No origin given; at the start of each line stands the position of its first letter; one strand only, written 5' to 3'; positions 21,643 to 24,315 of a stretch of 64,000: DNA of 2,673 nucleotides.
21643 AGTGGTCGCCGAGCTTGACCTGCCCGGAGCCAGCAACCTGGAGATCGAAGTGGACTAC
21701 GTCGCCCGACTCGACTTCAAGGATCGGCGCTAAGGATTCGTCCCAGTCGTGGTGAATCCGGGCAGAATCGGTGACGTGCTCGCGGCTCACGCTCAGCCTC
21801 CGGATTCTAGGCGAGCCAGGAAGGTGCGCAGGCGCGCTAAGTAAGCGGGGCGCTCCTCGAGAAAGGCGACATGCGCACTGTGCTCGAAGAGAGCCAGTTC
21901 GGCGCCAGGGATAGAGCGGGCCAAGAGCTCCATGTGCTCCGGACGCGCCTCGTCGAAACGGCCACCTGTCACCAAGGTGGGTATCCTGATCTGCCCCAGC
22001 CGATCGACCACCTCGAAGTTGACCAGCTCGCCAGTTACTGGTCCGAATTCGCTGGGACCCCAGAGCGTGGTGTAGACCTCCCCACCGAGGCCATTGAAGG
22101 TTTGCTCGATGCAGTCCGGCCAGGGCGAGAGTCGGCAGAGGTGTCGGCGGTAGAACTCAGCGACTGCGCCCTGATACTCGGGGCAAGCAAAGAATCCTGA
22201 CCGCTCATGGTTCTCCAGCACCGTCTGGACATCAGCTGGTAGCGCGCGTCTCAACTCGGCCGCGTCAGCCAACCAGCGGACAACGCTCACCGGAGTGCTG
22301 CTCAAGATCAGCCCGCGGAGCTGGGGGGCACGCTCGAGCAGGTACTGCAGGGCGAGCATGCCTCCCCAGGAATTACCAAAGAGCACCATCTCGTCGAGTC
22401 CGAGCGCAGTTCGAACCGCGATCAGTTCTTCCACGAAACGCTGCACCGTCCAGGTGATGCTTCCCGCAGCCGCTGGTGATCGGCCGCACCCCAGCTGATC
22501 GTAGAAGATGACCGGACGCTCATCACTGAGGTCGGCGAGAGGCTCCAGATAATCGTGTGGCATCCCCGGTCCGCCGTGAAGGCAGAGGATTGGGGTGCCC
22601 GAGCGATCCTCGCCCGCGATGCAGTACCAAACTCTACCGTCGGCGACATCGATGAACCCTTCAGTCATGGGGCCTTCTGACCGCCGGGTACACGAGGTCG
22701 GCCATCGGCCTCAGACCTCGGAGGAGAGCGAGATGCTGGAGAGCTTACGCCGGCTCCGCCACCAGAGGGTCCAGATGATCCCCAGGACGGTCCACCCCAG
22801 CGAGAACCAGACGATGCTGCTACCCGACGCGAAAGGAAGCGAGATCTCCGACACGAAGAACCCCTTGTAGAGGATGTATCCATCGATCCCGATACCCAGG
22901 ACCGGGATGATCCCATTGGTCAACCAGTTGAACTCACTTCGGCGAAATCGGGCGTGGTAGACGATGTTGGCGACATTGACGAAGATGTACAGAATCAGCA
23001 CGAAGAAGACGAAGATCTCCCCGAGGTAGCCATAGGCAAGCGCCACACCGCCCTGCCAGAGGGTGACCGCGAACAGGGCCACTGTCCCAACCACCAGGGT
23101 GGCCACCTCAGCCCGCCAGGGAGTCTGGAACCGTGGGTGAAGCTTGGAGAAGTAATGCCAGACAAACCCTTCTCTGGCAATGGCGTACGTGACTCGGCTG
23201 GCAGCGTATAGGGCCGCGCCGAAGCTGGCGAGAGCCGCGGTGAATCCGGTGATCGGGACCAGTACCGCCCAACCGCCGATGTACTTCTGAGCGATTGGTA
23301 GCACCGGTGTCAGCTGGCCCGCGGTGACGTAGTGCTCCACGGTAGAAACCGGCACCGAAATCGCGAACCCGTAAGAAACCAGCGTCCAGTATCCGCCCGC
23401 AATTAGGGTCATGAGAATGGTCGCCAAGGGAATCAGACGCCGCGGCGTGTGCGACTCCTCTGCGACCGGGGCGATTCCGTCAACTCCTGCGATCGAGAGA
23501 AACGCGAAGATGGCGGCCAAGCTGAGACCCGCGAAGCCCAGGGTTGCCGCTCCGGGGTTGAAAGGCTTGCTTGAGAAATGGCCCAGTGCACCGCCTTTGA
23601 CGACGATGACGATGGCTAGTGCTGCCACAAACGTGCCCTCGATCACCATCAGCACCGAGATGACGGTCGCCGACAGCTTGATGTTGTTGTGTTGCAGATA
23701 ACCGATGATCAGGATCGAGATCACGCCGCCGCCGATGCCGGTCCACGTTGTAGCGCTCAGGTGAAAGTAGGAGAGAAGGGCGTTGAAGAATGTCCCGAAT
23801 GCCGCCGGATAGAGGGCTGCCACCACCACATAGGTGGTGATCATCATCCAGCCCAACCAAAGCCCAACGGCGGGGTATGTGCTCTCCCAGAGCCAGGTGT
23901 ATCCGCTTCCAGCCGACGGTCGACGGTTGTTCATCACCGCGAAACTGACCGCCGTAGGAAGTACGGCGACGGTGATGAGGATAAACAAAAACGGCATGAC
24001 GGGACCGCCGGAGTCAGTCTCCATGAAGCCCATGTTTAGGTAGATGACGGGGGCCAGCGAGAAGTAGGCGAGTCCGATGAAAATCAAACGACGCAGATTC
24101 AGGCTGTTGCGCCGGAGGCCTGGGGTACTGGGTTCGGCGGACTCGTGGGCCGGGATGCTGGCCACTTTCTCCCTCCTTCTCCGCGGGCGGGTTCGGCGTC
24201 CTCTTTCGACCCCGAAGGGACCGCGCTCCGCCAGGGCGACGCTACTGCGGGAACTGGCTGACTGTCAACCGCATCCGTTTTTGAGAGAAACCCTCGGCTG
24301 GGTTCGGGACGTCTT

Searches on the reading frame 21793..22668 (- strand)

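Call 19: search_protein_families(library=pfam, proteins=[window:21793-22668:-])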
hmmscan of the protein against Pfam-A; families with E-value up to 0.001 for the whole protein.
window:21793-22668:- (291 aa): 3 families
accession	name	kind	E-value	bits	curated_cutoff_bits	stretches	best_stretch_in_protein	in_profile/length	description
PF00561.26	Abhydrolase_1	-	5.9e-25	88.8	25.8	1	26-146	2-116/245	alpha/beta hydrolase fold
PF12697.13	Abhydrolase_6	-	2.7e-16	61.3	26.3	1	27-279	1-216/217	Alpha/beta hydrolase family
PF12146.15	Hydrolase_4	-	1.2e-12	48.1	27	1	51-131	32-115/239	Serine aminopeptidase, S33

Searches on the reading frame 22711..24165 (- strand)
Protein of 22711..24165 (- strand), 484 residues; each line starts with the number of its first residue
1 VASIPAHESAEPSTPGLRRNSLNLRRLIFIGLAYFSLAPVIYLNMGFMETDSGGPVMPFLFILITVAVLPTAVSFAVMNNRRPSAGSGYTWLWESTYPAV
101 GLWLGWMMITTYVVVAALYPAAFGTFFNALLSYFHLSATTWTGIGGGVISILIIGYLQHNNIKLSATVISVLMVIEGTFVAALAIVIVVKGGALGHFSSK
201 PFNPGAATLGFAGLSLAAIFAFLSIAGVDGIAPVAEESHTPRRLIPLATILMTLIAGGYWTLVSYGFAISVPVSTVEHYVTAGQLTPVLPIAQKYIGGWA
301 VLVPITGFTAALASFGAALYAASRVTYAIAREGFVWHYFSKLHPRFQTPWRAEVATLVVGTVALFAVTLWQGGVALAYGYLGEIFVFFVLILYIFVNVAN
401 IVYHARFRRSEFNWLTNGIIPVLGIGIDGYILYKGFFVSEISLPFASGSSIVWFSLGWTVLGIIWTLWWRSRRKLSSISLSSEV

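Call 19: search_protein_families(library=pfam, proteins=[window:22711-24165:-])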
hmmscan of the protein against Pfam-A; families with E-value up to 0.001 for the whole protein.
window:22711-24165:- (484 aa): 2 families
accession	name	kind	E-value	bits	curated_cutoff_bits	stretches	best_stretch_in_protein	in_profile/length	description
PF13520.12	AA_permease_2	-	4.3e-24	85.6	27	1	44-459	23-420/427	Amino acid permease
PF00324.27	AA_permease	-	2.4e-20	73.1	24.6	1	51-408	24-386/470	Amino acid permease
